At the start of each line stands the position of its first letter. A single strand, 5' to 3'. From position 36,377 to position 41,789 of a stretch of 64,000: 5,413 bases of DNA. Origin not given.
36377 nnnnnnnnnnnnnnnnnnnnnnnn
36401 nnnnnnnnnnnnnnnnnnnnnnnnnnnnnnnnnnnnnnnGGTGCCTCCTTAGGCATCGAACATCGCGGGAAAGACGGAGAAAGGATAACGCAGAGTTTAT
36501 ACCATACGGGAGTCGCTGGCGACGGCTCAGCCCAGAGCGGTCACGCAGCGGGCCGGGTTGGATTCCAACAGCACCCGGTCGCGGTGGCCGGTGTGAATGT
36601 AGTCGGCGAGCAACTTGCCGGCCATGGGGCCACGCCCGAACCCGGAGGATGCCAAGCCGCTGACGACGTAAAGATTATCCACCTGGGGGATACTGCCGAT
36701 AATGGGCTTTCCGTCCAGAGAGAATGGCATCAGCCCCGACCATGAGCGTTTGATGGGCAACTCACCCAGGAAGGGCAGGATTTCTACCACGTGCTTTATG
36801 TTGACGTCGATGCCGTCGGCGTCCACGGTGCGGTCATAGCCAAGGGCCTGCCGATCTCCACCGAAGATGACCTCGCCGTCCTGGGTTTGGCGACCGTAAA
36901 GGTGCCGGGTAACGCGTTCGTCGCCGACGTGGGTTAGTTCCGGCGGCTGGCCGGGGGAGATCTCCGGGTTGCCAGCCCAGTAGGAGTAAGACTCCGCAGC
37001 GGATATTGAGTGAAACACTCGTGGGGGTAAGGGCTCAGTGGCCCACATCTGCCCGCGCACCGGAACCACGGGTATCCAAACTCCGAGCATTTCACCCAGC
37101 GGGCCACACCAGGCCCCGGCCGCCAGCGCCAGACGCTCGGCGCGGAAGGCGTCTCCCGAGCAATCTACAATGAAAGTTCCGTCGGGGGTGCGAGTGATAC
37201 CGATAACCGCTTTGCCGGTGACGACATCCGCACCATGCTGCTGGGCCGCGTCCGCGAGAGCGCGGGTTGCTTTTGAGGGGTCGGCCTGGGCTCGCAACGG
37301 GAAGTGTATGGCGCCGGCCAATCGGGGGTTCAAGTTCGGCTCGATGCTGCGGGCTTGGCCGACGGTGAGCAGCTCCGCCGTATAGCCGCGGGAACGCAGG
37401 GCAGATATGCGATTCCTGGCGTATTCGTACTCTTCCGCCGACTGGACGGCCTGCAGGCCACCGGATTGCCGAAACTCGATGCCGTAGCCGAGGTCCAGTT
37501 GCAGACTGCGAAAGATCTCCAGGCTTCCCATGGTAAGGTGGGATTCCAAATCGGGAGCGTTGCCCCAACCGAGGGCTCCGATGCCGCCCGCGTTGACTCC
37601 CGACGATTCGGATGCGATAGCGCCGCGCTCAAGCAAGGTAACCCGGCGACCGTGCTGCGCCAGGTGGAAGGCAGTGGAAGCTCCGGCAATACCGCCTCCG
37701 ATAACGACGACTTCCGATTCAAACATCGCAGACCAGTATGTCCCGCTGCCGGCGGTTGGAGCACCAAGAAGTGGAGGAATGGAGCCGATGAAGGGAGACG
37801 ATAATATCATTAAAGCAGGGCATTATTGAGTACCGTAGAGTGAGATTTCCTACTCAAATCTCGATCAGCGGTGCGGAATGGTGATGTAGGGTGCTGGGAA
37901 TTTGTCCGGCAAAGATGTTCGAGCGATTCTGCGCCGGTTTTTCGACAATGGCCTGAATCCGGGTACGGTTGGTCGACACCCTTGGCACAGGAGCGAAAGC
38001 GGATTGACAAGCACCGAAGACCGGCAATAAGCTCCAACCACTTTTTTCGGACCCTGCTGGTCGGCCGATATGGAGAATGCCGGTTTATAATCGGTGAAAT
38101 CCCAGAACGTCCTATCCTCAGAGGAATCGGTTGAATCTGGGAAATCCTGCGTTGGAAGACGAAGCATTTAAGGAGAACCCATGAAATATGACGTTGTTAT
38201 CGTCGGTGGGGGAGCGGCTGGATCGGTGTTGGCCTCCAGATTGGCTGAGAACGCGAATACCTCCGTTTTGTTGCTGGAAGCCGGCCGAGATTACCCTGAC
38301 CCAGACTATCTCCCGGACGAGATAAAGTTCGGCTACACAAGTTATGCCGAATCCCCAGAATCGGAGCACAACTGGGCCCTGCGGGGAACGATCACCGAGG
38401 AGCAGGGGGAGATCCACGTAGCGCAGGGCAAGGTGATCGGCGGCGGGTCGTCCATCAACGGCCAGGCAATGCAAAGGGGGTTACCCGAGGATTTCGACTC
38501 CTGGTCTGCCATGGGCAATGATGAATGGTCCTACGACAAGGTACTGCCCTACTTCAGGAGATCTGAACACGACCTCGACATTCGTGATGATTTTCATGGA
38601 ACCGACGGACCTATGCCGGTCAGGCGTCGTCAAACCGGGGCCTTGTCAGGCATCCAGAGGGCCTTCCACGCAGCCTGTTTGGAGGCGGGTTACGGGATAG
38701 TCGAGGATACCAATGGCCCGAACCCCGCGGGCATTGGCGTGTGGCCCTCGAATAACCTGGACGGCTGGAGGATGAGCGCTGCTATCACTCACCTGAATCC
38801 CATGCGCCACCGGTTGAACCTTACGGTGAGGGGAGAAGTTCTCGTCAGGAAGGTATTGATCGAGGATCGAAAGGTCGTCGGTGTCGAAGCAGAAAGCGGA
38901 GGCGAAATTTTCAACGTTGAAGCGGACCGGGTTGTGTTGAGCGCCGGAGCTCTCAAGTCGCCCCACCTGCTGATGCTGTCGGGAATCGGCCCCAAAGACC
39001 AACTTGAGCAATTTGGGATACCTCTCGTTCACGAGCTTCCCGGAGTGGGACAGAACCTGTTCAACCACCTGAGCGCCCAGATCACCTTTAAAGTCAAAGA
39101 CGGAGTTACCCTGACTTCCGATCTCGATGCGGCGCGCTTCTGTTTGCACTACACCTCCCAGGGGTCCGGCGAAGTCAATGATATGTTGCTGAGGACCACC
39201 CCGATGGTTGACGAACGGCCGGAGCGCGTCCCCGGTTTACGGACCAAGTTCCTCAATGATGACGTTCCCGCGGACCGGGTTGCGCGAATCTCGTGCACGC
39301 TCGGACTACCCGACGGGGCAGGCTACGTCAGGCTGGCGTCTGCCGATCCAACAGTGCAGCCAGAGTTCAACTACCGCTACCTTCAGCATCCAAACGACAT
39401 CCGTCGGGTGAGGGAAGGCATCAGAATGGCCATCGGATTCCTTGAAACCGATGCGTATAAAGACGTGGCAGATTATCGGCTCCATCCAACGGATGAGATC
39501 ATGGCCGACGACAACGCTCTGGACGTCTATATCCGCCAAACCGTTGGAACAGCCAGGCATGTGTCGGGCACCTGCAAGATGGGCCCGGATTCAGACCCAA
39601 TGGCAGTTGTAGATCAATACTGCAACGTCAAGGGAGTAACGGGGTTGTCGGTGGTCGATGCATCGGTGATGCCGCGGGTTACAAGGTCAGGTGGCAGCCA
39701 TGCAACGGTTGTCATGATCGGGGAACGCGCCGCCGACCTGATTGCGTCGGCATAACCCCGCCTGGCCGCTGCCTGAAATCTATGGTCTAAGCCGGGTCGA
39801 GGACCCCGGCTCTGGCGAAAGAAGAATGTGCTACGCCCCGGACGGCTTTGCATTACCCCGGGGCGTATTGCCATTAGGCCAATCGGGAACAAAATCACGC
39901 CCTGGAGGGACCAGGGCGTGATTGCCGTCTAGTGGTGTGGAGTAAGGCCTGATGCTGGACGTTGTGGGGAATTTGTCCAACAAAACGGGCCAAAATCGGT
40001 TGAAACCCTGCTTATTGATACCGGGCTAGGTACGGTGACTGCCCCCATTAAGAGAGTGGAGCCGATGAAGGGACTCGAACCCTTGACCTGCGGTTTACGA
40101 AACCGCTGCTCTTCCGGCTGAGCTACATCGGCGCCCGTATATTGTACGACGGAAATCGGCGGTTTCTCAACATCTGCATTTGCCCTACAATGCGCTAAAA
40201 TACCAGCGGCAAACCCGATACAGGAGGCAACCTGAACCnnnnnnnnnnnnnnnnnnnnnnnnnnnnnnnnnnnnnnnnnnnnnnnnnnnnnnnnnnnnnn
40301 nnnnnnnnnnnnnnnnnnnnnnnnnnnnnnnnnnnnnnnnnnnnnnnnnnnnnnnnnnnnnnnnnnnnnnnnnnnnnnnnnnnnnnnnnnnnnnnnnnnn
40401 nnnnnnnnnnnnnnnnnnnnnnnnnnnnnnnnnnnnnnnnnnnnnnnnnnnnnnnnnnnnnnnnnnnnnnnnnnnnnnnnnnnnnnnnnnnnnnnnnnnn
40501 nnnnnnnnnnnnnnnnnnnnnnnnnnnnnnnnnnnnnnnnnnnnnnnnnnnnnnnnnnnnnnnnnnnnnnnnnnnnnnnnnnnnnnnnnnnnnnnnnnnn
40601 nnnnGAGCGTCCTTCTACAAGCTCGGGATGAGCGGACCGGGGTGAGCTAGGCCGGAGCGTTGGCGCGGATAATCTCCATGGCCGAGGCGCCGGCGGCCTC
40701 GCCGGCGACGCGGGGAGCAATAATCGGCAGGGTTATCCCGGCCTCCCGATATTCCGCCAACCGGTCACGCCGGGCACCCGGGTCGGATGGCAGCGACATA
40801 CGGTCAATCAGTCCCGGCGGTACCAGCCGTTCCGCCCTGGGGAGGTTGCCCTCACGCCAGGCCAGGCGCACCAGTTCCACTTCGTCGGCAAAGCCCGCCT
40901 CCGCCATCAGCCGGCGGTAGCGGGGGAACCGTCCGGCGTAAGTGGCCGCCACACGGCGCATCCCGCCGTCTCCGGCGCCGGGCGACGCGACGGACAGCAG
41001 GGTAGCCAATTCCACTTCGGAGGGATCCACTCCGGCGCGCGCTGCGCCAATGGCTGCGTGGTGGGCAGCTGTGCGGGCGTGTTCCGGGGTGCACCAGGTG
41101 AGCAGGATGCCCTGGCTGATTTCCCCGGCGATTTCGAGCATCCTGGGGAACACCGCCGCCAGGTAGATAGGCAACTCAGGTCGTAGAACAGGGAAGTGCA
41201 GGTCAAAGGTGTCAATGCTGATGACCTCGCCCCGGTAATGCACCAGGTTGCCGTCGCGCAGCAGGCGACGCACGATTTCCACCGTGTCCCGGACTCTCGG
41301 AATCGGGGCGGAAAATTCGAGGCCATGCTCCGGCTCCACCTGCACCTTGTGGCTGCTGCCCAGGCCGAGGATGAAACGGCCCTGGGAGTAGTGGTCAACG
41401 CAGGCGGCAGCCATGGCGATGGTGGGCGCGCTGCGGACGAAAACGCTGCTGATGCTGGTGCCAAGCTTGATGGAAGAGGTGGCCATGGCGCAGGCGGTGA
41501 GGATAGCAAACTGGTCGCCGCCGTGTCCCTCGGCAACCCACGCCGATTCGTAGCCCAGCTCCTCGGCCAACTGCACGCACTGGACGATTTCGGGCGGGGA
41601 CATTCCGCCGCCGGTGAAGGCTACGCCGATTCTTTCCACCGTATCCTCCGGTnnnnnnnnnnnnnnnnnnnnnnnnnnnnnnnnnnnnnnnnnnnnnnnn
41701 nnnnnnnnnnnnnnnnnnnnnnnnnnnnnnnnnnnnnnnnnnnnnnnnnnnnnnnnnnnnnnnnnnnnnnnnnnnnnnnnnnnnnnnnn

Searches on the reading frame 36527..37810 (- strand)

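Call 72: search_protein_families(library=pfam, proteins=[window:36527-37810:-], max_evalue=0.00001)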
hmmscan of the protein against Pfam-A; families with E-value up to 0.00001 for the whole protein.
window:36527-37810:- (427 aa): 6 families
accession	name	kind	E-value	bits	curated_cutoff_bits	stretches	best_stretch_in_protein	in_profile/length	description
PF01266.30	DAO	-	4.1e-73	247.4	27.9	1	34-403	2-352/353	FAD dependent oxidoreductase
PF07992.20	Pyr_redox_2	-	1.1e-08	35.3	26.1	1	33-77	2-41/291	Pyridine nucleotide-disulphide oxidoreductase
PF13738.12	Pyr_redox_3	-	3.6e-08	33.5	30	0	26-66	159-199/305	Pyridine nucleotide-disulphide oxidoreductase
PF03486.20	HI0933_like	-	1.6e-07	31.5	50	0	33-65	2-34/244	HI0933-like protein Rossmann domain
PF13450.12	NAD_binding_8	-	4.5e-07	30.5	21.9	1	36-64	1-29/68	NAD(P)-binding Rossmann-like domain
PF00890.30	FAD_binding_2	-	1.9e-06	27.8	20.4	1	34-93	2-65/414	FAD binding domain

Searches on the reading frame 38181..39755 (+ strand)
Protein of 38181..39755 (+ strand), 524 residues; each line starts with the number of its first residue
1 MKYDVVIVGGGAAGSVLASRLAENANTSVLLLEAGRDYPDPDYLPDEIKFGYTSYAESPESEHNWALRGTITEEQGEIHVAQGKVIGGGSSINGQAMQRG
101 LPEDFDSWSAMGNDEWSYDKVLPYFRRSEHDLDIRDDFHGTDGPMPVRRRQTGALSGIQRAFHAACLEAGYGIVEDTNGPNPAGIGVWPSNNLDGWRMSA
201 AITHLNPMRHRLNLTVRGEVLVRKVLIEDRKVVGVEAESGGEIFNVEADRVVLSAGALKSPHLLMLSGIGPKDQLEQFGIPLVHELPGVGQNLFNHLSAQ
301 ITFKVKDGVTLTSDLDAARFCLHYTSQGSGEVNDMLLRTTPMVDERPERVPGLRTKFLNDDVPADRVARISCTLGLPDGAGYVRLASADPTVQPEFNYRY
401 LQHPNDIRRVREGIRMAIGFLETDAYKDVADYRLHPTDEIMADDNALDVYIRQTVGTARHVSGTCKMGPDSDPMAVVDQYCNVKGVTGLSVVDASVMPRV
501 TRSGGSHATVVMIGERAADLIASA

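Call 72: search_protein_families(library=pfam, proteins=[window:38181-39755:+], max_evalue=0.00001)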
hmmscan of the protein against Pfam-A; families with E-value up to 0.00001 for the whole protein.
window:38181-39755:+ (524 aa): 5 families
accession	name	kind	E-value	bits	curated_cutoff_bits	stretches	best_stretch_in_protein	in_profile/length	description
PF00732.25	GMC_oxred_N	-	3.6e-45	154.9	23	1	3-297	1-217/218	GMC oxidoreductase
PF05199.19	GMC_oxred_C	-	6.2e-33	114.7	24.6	1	377-514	1-139/139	GMC oxidoreductase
PF00890.30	FAD_binding_2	-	4.2e-08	33.2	20.4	0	4-35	1-31/414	FAD binding domain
PF07992.20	Pyr_redox_2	-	1.3e-07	31.8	26.1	0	3-69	1-58/291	Pyridine nucleotide-disulphide oxidoreductase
PF01266.30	DAO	-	6.4e-06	26.4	27.9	0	4-37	1-33/353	FAD dependent oxidoreductase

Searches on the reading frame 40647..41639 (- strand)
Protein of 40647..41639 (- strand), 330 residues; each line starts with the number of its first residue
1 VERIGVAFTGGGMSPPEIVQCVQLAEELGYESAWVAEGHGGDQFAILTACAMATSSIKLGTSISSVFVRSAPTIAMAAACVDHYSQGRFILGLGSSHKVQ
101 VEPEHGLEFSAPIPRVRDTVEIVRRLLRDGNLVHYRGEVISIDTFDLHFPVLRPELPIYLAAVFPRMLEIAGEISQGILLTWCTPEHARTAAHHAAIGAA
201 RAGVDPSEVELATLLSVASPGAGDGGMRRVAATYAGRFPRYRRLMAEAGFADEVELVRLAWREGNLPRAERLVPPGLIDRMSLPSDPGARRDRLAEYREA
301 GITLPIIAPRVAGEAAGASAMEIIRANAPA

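Call 72: search_protein_families(library=pfam, proteins=[window:40647-41639:-], max_evalue=0.00001)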
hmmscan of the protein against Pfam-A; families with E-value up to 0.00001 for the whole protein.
window:40647-41639:- (330 aa): 1 family
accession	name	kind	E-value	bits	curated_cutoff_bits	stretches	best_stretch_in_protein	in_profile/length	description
PF00296.26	Bac_luciferase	-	1.8e-58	198.8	27.9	1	11-303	18-313/314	Luciferase-like monooxygenase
